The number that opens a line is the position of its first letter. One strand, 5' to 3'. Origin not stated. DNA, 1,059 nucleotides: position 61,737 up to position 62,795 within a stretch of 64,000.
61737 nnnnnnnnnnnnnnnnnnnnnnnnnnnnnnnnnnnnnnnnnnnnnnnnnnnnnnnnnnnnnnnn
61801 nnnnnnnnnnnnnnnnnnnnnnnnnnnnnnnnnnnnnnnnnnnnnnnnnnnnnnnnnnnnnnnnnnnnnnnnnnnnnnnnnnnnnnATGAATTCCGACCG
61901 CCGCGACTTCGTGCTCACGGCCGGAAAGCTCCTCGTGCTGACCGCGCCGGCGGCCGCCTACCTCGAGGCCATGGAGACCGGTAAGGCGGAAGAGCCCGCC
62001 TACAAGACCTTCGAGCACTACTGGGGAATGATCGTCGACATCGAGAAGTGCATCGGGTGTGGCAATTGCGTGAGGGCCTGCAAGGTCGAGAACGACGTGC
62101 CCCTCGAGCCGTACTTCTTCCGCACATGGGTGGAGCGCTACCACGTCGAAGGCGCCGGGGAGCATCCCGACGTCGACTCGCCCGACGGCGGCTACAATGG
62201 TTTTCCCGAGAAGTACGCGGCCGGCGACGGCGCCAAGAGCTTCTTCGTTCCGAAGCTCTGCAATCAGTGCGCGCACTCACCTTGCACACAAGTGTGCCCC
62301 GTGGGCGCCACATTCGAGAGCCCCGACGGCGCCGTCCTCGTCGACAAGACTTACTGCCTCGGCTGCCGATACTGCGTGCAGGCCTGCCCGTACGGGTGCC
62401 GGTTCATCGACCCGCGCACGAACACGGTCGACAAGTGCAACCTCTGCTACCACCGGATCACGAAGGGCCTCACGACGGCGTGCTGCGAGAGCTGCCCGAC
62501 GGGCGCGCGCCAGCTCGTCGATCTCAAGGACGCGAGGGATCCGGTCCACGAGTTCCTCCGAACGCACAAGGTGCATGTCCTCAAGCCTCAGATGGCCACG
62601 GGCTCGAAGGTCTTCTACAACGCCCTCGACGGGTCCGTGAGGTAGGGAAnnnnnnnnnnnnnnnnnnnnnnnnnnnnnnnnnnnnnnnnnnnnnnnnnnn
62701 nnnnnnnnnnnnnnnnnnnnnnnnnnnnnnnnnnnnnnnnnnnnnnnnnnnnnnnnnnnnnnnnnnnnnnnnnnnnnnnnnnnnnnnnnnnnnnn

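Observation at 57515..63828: Composite respiratory cluster: Rieske/cytochrome b complex with nine-heme cytochrome c fusion, adjacent to a tetraheme-c / FeS / NrfD-like module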

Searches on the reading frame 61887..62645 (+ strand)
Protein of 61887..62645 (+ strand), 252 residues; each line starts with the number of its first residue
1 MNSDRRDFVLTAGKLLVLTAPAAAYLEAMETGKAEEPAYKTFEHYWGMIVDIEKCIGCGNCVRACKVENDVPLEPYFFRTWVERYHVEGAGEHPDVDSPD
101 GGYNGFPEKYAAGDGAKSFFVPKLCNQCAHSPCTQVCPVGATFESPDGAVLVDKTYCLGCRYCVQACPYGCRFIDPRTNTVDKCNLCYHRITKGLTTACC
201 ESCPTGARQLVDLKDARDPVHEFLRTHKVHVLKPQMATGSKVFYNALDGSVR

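Call 4: search_protein_families(library=pfam, proteins=[window:61887-62645:+], max_evalue=0.01)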
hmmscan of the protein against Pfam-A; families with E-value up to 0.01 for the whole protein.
window:61887-62645:+ (252 aa): 14 families
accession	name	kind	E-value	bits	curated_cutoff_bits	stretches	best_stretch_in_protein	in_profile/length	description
PF13247.11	Fer4_11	-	9.2e-24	84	26.2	1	118-212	3-99/100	4Fe-4S dicluster domain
PF12838.12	Fer4_7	-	1.3e-11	45.2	27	2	54-141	1-52/52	4Fe-4S dicluster domain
PF12837.12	Fer4_6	-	5.3e-11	42.4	25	2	150-170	2-22/24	4Fe-4S binding domain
PF13237.11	Fer4_10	-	1.2e-10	41.5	25.5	2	121-168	5-53/53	4Fe-4S dicluster domain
PF12797.12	Fer4_2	-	1.1e-09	38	24.5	2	46-66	1-21/22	4Fe-4S binding domain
PF00037.32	Fer4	-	5.2e-09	36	21.1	2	49-67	2-20/24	4Fe-4S binding domain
PF13187.11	Fer4_9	-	2.8e-08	34.1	27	2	125-170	2-50/52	4Fe-4S dicluster domain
PF13183.11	Fer4_8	-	7.5e-05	23.6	27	1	52-140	2-67/68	4Fe-4S dicluster domain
PF25160.1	LdpA_Fe-S-bd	-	8.6e-05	22.7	27.6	0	130-170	6-41/49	LdpA Fe-S cluster-binding domain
PF14697.11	Fer4_21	-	0.00013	22.5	35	0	50-67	3-20/59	4Fe-4S dicluster domain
PF13484.11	Fer4_16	-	0.00016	22.8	30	0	53-65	51-63/66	4Fe-4S double cluster binding domain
PF12798.12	Fer4_3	-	0.00017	22.6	27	0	55-67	1-13/15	4Fe-4S binding domain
PF13534.11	Fer4_17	-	0.00017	22.5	22.2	0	54-75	1-22/61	4Fe-4S dicluster domain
PF12800.12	Fer4_4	-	0.0039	17.9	24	1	53-67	2-16/17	4Fe-4S binding domain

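Call 5: search_protein_families(library=ncbifam, proteins=[window:61887-62645:+], max_evalue=0.01)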
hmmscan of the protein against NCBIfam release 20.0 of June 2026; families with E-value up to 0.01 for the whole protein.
window:61887-62645:+ (252 aa): 51 families (the best 25 are shown)
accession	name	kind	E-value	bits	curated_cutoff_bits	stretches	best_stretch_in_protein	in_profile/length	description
NF011569.0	PRK14993.1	equivalog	1.4e-56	191.7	416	2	118-249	93-226/244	tetrathionate reductase subunit TtrB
NF045797.1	DsrO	equivalog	3.2e-48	164.2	200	2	117-245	95-234/235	sulfate reduction electron transfer complex DsrMKJOP subunit DsrO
TIGR03149.1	cyt_nit_nrfC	equivalog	5e-40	137.2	377.6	2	120-243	89-214/225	cytochrome c nitrite reductase Fe-S protein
NF041715.1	arsenate_red_ArrB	equivalog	6.3e-37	127.4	450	3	178-244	158-224/233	arsenate respiratory reductase iron-sulfur subunit ArrB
TIGR03478.1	DMSO_red_II_bet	subfamily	2e-31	109.1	480.7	2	118-244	124-252/321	DMSO reductase family type II enzyme, iron-sulfur subunit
NF042979.1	EthbenzDh_ebdB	equivalog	2e-29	102.5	740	1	97-245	124-275/354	ethylbenzene dehydrogenase subunit beta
NF041782.1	mnquin_red_QrcC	equivalog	1.1e-28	100.5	400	3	118-174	58-118/239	menaquinone reductase iron-sulfur cluster-binding subunit QrcC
TIGR02951.1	DMSO_dmsB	equivalog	5.1e-28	98.1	214.1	1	46-215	2-155/161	DMSO/selenate family reductase complex B subunit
NF045715.1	sulf_resp_HmcB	equivalog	4.7e-26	91.6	420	1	18-209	9-194/307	sulfate respiration complex iron-sulfur protein HmcB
NF008134.0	PRK10882.1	equivalog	1.4e-25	90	263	1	4-208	3-203/329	hydrogenase 2 operon protein HybA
TIGR01582.1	FDH-beta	equivalog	2.8e-22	79.1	334.7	1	33-210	9-179/283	formate dehydrogenase subunit beta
NF007382.0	PRK09898.1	equivalog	1.6e-21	76.8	213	1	43-215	55-205/208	ferredoxin-like protein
TIGR01660.1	narH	equivalog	1.5e-19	69.8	524.05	1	119-214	177-273/492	nitrate reductase subunit beta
NF038355.1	FDH3_beta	equivalog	1.2e-15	58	240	2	124-187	53-121/180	formate dehydrogenase FDH3 subunit beta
NF009451.0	PRK12809.1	equivalog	2.1e-15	56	1154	1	122-215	53-141/639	formate-dependent uric acid utilization protein YgfT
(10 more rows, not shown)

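Call 25: search_solved_structures(query=window:61887-62645:+, max_evalue=1e-10)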
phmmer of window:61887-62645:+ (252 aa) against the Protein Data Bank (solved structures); distinct sequences matched with E-value up to 1e-10: 22.
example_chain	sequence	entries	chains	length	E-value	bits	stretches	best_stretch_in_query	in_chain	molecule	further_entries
2vpw_B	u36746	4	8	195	4.1e-37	131.2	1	46-244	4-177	NRFC PROTEIN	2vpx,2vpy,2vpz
6cz7_B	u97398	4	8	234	3.7e-34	121.5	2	175-245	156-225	4Fe-4S ferredoxin, iron-sulfur binding domain protein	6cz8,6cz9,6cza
2ivf_B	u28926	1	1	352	2.2e-30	109.1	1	98-245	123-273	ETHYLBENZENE DEHYDROGENASE BETA-SUBUNIT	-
4ydd_B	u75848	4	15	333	2e-25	92.9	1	108-244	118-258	DMSO reductase family type II enzyme, iron-sulfur subunit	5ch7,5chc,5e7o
1q16_B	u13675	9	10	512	1.4e-20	77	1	110-213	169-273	Respiratory nitrate reductase 1 beta chain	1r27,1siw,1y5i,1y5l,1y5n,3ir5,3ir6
6btm_B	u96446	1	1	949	1.6e-20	76.8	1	39-172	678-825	Alternative Complex III subunit B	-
1y4z_B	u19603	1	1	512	5e-20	75.2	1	110-213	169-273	Respiratory nitrate reductase 1 beta chain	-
3egw_B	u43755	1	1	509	1.2e-19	73.9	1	110-213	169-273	Respiratory nitrate reductase 1 beta chain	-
9mqx_E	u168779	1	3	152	2.2e-16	63.3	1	121-211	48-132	Fe-S-cluster-containing hydrogenase subunit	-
7b04_A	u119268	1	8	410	3.1e-16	62.7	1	117-244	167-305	Nitrite oxidoreductase subunit B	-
8k9e_B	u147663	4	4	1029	4.4e-16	62.2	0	114-173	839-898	Fe-S-cluster-containing hydrogenase components 1-like protein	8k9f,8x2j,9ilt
6f0k_B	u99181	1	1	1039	4.8e-16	62.1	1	33-172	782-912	Fe-S-cluster-containing hydrogenase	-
30gj_B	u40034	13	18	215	6.5e-16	61.7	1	49-213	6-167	Formate dehydrogenase, beta subunit, putative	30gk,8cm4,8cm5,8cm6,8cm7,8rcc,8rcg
8rc8_B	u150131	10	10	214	6.7e-16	61.6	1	49-213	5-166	Formate dehydrogenase, beta subunit, putative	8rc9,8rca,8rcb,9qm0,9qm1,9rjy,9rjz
6sdr_B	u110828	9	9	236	7.1e-16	61.6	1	49-213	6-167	Formate dehydrogenase, beta subunit, putative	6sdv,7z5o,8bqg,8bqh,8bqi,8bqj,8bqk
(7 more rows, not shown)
